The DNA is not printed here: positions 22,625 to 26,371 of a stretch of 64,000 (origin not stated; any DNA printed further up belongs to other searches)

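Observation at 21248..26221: Second, divergent paralog with the same protease-to-kinase-like architecture only 2 kb away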

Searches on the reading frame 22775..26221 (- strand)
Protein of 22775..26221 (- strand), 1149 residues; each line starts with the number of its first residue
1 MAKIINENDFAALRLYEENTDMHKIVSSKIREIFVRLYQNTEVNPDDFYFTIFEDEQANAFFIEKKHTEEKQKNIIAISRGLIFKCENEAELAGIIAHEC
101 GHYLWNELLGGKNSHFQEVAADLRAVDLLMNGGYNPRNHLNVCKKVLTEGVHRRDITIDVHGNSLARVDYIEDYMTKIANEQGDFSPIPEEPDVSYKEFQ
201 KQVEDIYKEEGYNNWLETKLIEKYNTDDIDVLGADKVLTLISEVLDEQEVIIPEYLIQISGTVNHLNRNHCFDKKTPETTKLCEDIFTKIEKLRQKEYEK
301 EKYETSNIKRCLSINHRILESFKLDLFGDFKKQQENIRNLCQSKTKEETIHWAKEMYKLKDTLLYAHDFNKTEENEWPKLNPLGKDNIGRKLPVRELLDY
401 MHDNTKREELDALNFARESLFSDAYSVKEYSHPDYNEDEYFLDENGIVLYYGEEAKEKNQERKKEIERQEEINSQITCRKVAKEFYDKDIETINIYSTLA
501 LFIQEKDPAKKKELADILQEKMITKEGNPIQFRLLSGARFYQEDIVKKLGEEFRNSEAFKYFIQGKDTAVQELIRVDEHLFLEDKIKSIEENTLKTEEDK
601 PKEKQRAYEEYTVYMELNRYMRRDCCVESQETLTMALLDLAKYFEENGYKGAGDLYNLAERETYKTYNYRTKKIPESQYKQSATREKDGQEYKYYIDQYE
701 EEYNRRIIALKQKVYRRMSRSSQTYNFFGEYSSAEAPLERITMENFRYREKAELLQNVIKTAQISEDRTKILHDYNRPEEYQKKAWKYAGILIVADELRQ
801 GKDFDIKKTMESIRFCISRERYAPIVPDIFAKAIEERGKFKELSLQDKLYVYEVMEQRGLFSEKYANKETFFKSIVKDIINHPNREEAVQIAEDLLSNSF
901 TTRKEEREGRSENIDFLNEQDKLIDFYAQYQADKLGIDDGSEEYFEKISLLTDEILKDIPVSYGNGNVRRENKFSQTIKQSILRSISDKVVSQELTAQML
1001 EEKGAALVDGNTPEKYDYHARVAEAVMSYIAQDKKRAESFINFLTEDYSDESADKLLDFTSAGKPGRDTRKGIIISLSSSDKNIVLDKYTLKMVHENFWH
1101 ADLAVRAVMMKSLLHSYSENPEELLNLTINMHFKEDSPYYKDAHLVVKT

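Call 52: predict_structure(alignment_id=A2)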
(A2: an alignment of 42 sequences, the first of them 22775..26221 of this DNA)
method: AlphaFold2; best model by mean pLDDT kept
length: 1149 residues; sequences in the alignment: 42
mean_pLDDT: 82.5   pTM: 0.61
mean pLDDT of the five models: 82.5, 81.3, 81.1, 79.5, 78.1
residues with pLDDT >= 90: 404; 70-90: 552; 50-70: 147; < 50: 46
segments of 3 or more residues with pLDDT < 50: 536-541, 670-695, 732-734, 776-778
pLDDT, mean of each block of 10 residues (from residue 1): 76 90 96 95 92 94 90 93 96 97 88 85 95 95 87 77 85 89 88 94 94 92 92 94 92 94 95 93 96 92 88 95 94 95 90 95 92 89 87 87 84 91 66 83 86 86 71 63 74 87 93 91 61 49 68 85 72 71 68 60 68 68 73 91 89 86 70 43 42 56 84 89 75 67 87 90 74 55 85 92 88 83 86 88 91 89 80 93 92 88 66 77 94 86 88 86 65 83 88 79 73 76 78 84 86 82 55 62 69 81 76 82 84 85 79
secondary structure, 60 per line:
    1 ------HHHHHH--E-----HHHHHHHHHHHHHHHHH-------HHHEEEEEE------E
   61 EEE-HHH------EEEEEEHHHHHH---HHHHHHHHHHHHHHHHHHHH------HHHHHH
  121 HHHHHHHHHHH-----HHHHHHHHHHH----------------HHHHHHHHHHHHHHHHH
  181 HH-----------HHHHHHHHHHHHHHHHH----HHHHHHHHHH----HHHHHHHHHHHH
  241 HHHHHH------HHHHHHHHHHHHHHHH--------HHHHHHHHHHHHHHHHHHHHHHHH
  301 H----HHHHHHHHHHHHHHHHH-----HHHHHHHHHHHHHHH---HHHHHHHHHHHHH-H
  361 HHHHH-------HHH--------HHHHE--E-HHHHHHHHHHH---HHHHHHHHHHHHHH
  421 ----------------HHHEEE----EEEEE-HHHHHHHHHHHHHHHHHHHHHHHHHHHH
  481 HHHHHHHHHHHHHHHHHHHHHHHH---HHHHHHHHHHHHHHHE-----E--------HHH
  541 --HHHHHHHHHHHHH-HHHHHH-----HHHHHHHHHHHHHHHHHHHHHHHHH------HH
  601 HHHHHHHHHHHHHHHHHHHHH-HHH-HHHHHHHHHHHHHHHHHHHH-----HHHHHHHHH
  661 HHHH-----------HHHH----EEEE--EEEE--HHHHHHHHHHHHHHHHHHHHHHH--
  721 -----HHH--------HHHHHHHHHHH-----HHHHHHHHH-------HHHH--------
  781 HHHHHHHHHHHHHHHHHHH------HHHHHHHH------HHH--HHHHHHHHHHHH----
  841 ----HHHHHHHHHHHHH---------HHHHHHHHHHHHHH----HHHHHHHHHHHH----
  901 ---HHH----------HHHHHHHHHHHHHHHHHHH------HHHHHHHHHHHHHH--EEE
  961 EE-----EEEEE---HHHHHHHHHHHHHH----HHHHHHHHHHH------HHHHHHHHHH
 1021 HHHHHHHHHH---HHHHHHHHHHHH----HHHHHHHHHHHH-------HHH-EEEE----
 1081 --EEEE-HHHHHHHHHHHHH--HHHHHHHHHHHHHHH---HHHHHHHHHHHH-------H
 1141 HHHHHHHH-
elements in order (helices of 4 or more, strands of 3 or more residues): H7-12 H21-37 E48-53 E60-63 E74-79 H80-85 H89-108 H115-131 H137-147 H164-182 H194-210 H215-224 H229-246 H253-268 H277-301 H306-322 H328-342 H346-358 H360-365 H384-387 H393-403 H407-420 E440-442 E447-451 H453-504 H508-522 H543-555 H557-562 H568-592 H599-621 H627-646 H652-664 H676-679 E684-687 E690-693 H696-718 H737-747 H753-761 H769-772 H781-799 H806-813 H825-836 H845-857 H867-880 H885-896 H917-935 H942-955 E958-962 E968-972 H976-989 H994-1004 H1011-1030 H1034-1045 H1050-1061 E1073-1076 E1083-1086 H1088-1100 H1103-1117 H1121-1132 H1140-1148

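Call 54: fold_search(model_id=the predicted structure, library=pdb)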
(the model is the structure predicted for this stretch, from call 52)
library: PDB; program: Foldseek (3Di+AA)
matches with E <= 10: 419; with E <= 0.001: 0
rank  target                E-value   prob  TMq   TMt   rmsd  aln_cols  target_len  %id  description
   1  6y5q_u                1.0e-03  0.97  0.13  0.15  25.5      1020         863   10  human 17S U2 snRNP (released 2020-06-17)
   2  3c37_B                1.3e-03  1.00  0.12  0.56   6.0       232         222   19  X-ray structure of the putative Zn-dependent peptidase Q74D82 at the resolution 1.7 A. Northeast Structural Genomics C (released 2008-02-12)
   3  6ff4_u                1.5e-03  0.80  0.10  0.11  26.5      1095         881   10  human Bact spliceosome core structure (released 2018-08-29)
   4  6n1z_A                1.6e-03  0.97  0.16  0.18  25.4      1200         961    9  Importin-9 bound to H2A-H2B (released 2019-03-20)
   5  7ni5_B                1.8e-03  0.84  0.12  0.07  28.3      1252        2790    9  Human ATM kinase with bound inhibitor KU-55933 (released 2021-09-01)
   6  3c37_A                2.2e-03  1.00  0.12  0.56   6.2       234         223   19  X-ray structure of the putative Zn-dependent peptidase Q74D82 at the resolution 1.7 A. Northeast Structural Genomics C (released 2008-02-12)
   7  5o9z_v                2.5e-03  0.75  0.08  0.10  25.1      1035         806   10  Cryo-EM structure of a pre-catalytic human spliceosome primed for activation (B complex) (released 2017-08-16)
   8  5dlq_B                2.8e-03  0.85  0.13  0.14  26.0      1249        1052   10  Crystal structure of RanGTP-Exportin 4-eIF5A complex (released 2016-06-22)
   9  7yxx_C                3.2e-03  0.92  0.15  0.12  29.9      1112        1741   11  Cryo-EM structure of USP9X (released 2022-03-02)
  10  8oxq_A                4.0e-03  0.35  0.08  0.07  35.8      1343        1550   10  ATM(Q2971A) dimeric C-terminal region in complex with Mg AMP-PNP (released 2023-09-27)
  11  9g8r_B                4.6e-03  0.69  0.11  0.11  36.2      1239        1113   11  human SKI7-SKI238 complex in the open state (released 2024-10-16)
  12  7q4o_A                5.2e-03  0.80  0.11  0.13  23.9      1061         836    8  Substrate-bound A-like U2 snRNP (released 2022-03-30)
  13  4hzk_B                5.2e-03  0.80  0.13  0.14  27.2      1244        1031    9  Crystal structure of free CRM1 (crystal form 2) (released 2013-01-23)
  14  4fgv                  5.6e-03  0.66  0.11  0.12  27.6      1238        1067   11  Crystal structure of free CRM1 (crystal form 1) (released 2013-01-23)
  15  4c0o_B                5.8e-03  0.72  0.11  0.13  25.7      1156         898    9  Transportin 3 in complex with phosphorylated ASF/SF2 (released 2014-01-22)
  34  5ysu_C                1.6e-02  0.72  0.14  0.14  26.4      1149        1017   11  Plumbagin in complex with CRM1-RanM189D-RanBP1 (released 2018-11-21)
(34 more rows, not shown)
